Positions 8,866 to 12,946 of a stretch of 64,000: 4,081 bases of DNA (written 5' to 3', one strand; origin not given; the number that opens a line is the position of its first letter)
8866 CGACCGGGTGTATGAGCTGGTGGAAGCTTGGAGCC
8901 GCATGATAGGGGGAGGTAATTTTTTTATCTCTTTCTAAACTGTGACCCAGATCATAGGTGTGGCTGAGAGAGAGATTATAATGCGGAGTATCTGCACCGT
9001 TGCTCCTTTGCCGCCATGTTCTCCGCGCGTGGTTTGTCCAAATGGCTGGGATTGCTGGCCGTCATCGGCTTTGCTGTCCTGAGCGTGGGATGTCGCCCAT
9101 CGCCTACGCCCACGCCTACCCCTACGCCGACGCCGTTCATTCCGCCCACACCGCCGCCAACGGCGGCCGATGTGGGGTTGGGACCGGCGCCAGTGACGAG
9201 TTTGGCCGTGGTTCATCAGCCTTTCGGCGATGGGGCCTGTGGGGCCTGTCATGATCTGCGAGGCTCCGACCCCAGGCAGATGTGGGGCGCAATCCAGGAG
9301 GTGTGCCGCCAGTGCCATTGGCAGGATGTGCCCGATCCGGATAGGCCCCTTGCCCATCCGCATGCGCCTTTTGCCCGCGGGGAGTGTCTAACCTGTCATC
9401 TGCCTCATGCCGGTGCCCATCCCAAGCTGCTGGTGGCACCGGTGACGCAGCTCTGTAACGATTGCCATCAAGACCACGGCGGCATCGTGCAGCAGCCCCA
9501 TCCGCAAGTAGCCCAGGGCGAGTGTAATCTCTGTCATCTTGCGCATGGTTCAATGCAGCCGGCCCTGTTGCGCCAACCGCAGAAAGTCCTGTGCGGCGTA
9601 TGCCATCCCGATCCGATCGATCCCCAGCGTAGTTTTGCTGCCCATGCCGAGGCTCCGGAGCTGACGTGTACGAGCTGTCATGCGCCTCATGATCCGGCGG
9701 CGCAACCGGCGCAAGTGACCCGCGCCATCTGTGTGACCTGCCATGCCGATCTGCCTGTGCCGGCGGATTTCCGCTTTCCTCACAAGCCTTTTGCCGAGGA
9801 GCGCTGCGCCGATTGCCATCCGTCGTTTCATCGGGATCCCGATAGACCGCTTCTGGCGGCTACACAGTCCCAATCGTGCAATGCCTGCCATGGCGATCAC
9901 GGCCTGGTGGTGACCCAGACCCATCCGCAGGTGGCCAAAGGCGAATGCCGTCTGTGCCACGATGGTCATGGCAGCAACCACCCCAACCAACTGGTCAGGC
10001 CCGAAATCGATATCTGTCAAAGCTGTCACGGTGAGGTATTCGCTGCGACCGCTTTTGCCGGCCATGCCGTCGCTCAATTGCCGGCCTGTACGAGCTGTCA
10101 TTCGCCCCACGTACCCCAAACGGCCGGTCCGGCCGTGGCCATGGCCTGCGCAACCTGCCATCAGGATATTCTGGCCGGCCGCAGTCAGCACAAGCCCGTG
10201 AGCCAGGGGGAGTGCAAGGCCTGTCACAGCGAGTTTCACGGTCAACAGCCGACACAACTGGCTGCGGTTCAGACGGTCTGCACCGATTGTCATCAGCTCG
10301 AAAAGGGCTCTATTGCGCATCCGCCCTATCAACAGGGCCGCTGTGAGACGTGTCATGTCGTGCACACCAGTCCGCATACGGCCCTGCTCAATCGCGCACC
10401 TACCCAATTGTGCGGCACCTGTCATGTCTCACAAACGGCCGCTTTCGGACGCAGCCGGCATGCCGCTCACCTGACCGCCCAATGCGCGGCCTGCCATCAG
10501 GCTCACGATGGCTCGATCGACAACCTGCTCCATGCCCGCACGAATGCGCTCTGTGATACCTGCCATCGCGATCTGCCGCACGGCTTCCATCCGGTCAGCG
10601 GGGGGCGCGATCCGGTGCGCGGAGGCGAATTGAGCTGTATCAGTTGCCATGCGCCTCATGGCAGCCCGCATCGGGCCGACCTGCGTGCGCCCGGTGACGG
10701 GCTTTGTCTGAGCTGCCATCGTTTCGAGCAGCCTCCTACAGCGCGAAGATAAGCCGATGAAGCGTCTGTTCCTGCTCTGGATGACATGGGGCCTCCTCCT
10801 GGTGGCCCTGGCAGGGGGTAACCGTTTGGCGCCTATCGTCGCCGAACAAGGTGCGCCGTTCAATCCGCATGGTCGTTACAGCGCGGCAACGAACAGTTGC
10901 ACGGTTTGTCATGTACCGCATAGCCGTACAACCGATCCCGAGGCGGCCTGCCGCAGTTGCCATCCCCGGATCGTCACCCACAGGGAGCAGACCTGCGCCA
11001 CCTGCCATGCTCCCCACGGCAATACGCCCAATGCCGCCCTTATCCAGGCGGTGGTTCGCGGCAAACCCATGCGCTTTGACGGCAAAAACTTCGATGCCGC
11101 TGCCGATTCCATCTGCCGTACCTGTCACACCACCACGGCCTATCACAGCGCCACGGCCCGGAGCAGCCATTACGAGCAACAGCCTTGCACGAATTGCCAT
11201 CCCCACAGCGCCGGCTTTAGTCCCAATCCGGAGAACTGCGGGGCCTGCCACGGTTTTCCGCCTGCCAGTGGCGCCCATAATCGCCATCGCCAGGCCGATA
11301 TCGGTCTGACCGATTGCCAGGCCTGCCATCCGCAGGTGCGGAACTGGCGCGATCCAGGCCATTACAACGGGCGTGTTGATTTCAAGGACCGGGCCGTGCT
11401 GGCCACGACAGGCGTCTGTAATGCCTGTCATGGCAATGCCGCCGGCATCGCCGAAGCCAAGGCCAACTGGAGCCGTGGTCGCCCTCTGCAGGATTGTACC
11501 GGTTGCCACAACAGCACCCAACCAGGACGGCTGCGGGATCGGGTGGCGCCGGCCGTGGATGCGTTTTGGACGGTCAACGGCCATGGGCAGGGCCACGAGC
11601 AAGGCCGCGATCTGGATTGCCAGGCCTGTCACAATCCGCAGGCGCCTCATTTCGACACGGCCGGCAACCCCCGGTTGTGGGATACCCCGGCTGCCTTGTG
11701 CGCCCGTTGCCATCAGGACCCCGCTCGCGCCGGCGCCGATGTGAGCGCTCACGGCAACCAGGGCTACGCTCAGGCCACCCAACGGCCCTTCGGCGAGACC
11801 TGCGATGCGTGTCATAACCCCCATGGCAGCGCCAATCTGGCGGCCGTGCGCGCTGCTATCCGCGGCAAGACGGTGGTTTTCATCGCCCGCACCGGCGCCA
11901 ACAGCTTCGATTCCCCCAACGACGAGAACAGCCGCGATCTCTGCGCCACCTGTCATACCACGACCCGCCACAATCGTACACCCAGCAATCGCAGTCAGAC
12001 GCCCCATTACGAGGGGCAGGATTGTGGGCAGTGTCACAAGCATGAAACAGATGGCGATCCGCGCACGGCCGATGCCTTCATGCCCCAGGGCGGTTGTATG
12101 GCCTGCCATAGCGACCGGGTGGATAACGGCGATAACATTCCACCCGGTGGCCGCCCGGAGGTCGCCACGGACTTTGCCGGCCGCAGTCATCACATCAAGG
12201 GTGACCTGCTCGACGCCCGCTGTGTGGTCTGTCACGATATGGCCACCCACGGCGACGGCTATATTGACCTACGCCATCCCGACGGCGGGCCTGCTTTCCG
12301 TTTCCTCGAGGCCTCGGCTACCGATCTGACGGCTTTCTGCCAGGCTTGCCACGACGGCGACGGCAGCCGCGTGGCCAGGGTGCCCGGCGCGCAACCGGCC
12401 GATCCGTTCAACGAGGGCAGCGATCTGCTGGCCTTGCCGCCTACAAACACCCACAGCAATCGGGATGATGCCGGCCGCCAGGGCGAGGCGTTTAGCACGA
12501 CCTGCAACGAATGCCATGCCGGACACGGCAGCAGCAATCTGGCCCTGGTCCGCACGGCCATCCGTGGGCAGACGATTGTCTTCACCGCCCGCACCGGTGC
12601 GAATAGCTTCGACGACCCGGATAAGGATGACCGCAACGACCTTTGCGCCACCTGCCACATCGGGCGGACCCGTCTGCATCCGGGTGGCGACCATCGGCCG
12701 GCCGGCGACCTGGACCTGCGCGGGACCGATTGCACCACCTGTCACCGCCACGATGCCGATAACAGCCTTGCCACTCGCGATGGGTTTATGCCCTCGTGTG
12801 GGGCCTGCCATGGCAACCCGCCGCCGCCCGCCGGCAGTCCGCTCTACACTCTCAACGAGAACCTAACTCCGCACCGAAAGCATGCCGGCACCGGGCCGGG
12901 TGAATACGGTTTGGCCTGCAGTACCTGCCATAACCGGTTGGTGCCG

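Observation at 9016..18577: Porin-less extracellular electron-transfer conduit: 78 heme motifs in one five-gene operon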

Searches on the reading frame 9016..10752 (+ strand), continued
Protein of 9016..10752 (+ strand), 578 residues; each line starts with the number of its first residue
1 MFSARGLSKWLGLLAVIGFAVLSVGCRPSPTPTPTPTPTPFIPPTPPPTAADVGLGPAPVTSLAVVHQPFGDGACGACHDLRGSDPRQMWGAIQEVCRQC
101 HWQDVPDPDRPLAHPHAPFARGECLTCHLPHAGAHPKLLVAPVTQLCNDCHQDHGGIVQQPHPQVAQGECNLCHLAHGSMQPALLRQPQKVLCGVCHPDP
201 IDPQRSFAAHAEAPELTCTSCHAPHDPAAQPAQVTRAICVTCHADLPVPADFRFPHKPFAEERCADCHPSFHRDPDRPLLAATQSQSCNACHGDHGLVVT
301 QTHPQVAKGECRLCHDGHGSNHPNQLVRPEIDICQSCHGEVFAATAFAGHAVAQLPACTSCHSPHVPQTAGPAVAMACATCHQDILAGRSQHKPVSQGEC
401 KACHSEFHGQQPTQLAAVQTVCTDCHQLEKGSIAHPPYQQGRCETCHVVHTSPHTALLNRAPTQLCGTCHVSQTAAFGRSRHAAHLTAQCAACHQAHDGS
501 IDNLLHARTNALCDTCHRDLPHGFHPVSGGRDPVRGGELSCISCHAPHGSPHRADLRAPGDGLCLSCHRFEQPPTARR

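Call 57: predict_structure(alignment_id=A2)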
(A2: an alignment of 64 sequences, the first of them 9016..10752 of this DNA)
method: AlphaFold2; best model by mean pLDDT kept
length: 578 residues; sequences in the alignment: 64
mean_pLDDT: 75.5   pTM: 0.56
mean pLDDT of the five models: 75.5, 74.1, 73.7, 66.2, 65.5
residues with pLDDT >= 90: 122; 70-90: 271; 50-70: 115; < 50: 70
segments of 3 or more residues with pLDDT < 50: 1-7, 12-15, 18-52, 276-281, 296-300, 417-419, 576-578
pLDDT, mean of each block of 10 residues (from residue 1): 45 48 45 36 42 55 87 88 88 93 87 93 92 92 87 58 66 91 91 83 69 78 78 80 89 95 81 51 69 57 59 89 93 85 63 73 65 65 60 77 65 53 76 88 84 79 89 88 78 91 91 88 71 83 90 88 83 49
secondary structure, 60 per line:
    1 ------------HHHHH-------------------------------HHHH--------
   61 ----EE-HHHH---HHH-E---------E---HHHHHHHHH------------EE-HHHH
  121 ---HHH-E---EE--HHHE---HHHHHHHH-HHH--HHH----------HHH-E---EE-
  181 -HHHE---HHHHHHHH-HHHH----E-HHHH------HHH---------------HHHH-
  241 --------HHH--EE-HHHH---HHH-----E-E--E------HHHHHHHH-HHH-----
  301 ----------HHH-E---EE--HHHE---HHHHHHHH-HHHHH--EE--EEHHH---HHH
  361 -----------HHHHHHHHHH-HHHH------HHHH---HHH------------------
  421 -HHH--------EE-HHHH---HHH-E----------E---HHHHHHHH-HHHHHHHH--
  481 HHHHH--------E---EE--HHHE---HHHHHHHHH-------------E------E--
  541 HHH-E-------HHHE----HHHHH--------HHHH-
elements in order: H13-17 H49-52 H68-71 H93-101 H117-120 H143-150 H189-196 H198-201 H208-211 H236-239 H257-260 H284-291 H330-337 H339-343 H372-381 H383-386 H393-396 H436-439 H462-469 H471-478 H481-485 H509-517 H561-565 H574-577

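Call 61: fold_search(model_id=the predicted structure, library=pdb)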
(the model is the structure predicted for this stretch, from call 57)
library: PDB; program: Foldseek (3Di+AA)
matches with E <= 10: 14; with E <= 0.001: 1
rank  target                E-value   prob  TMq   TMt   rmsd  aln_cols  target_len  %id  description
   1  6r2q_A                5.9e-05  1.00  0.25  0.48   5.8       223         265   26  Structure of the Mtr complex (released 2020-04-22)
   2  6t5e                  2.2e+00  0.03  0.09  0.11  21.6       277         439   19  Hydroxylamine Oxidoreductase from Brocadia fulgida (released 2020-11-18)
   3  6qvm_A                2.6e+00  0.04  0.10  0.09  18.4       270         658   15  Undecaheme cytochrome from S-layer of Carboxydothermus ferrireducens (released 2020-03-25)
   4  3ttb_A                2.7e+00  0.04  0.09  0.10  20.9       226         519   18  Structure of the Thioalkalivibrio paradoxus cytochrome c nitrite reductase in complex with sulfite (released 2011-10-05)
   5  3f29_A                3.6e+00  0.01  0.08  0.09  28.2       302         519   14  Structure of the Thioalkalivibrio nitratireducens cytochrome c nitrite reductase in complex with sulfite (released 2008-12-09)
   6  1m1r                  3.8e+00  0.08  0.09  0.38   6.1        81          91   26  Reduced p222 crystal structure of the tetraheme cytochrome c of Shewanella oneidensis MR1 (released 2002-08-14)
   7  1m1p_B                4.5e+00  0.08  0.10  0.41   6.6        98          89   22  P21 crystal structure of the tetraheme cytochrome c3 from Shewanella oneidensis MR1 (released 2002-08-14)
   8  6hr0                  4.8e+00  0.09  0.10  0.44   6.2       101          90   29  Optimizing electroactive organisms: the effect of orthologous proteins (released 2019-10-16)
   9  3f29_B                5.0e+00  0.09  0.07  0.08   8.2        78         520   24  Structure of the Thioalkalivibrio nitratireducens cytochrome c nitrite reductase in complex with sulfite (released 2008-12-09)
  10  3sxq_B                5.3e+00  0.08  0.07  0.08   7.0        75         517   24  Structure of a hexameric multiheme c nitrite reductase from the extremophile bacterium Thiolkalivibrio paradoxus (released 2012-09-26)
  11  1m1p_C                5.3e+00  0.06  0.09  0.39   7.1        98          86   21  P21 crystal structure of the tetraheme cytochrome c3 from Shewanella oneidensis MR1 (released 2002-08-14)
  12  1m1p_A                6.3e+00  0.07  0.10  0.45   7.1       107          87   25  P21 crystal structure of the tetraheme cytochrome c3 from Shewanella oneidensis MR1 (released 2002-08-14)
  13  2ot4_A                7.1e+00  0.04  0.08  0.08   8.7        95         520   22  Structure of a hexameric multiheme c nitrite reductase from the extremophile bacterium Thiolkalivibrio nitratireducens (released 2008-04-08)
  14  1fgj_A                7.1e+00  0.00  0.08  0.09  35.0       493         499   14  X-RAY STRUCTURE OF HYDROXYLAMINE OXIDOREDUCTASE (released 1998-03-04)

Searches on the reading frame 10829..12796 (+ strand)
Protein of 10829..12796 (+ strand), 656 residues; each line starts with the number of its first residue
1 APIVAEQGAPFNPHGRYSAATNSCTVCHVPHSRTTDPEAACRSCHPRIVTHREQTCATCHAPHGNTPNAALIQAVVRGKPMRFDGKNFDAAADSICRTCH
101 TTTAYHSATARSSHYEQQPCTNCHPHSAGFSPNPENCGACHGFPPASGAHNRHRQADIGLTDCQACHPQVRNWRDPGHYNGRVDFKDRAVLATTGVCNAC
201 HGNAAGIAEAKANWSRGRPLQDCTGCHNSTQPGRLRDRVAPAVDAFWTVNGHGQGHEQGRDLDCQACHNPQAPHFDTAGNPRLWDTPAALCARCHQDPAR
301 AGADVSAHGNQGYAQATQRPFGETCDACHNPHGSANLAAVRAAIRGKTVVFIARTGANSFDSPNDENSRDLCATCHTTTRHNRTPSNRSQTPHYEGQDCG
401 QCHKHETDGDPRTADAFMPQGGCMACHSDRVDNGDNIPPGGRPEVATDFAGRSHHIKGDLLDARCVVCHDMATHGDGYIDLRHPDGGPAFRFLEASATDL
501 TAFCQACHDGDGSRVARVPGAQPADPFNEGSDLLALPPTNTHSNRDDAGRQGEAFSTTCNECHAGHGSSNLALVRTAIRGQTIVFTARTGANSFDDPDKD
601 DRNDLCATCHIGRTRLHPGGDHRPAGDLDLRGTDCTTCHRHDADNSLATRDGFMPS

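Call 82: predict_structure(alignment_id=A3)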
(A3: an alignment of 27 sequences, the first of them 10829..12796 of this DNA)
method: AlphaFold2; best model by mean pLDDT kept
length: 656 residues; sequences in the alignment: 27
mean_pLDDT: 56.3   pTM: 0.45
mean pLDDT of the five models: 56.3, 49.0, 48.6, 44.9, 43.9
residues with pLDDT >= 90: 1; 70-90: 138; 50-70: 265; < 50: 252
segments of 3 or more residues with pLDDT < 50: 1-35, 40-52, 62-71, 85-89, 100-143, 178-181, 249-251, 254-259, 302-304, 309-312, 317-319, 334-337, 354-356, 391-421, 450-452, 535-555, 567-571, 588-591, 612-656
pLDDT, mean of each block of 10 residues (from residue 1): 27 34 37 45 46 54 43 57 49 54 35 39 43 44 57 79 74 53 72 87 88 80 79 81 58 46 70 64 76 66 49 50 65 55 68 51 62 57 54 39 42 41 59 56 59 56 70 61 76 71 69 67 69 47 37 51 55 61 55 54 58 44 37 44 43 36
secondary structure, 60 per line:
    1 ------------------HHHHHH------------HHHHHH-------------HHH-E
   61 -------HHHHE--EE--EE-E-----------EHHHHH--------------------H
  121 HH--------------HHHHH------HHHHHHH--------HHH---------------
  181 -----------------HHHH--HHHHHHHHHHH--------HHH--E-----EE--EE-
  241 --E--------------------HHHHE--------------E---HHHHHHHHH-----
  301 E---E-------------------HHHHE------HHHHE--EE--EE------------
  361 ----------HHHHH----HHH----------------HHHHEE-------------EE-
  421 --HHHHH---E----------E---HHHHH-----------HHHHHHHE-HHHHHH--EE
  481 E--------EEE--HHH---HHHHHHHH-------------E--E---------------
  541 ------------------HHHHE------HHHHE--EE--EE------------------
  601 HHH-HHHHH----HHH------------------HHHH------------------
elements in order (helices of 4 or more, strands of 3 or more residues): H19-24 H37-42 H68-71 H95-99 H137-141 H148-154 H198-201 H204-214 H264-267 H287-295 H325-328 H336-339 H371-375 H399-402 H423-427 H446-450 H462-468 H471-476 E479-481 E490-492 H501-508 H559-562 H570-573 H605-609 H635-638

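Call 85: fold_search(model_id=the predicted structure, library=pdb)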
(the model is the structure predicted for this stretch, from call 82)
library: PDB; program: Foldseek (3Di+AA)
matches with E <= 10: 2; with E <= 0.001: 0
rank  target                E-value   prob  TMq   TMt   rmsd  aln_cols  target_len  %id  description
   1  2e84                  7.9e-01  0.01  0.07  0.08  21.9       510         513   15  Crystal structure of High-Molecular Weight Cytochrome c from Desulfovibrio vulgaris (Miyazaki F) in the presence of zinc (released 2008-01-15)
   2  6r2q_A                1.2e+00  0.07  0.13  0.26  11.1       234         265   19  Structure of the Mtr complex (released 2020-04-22)
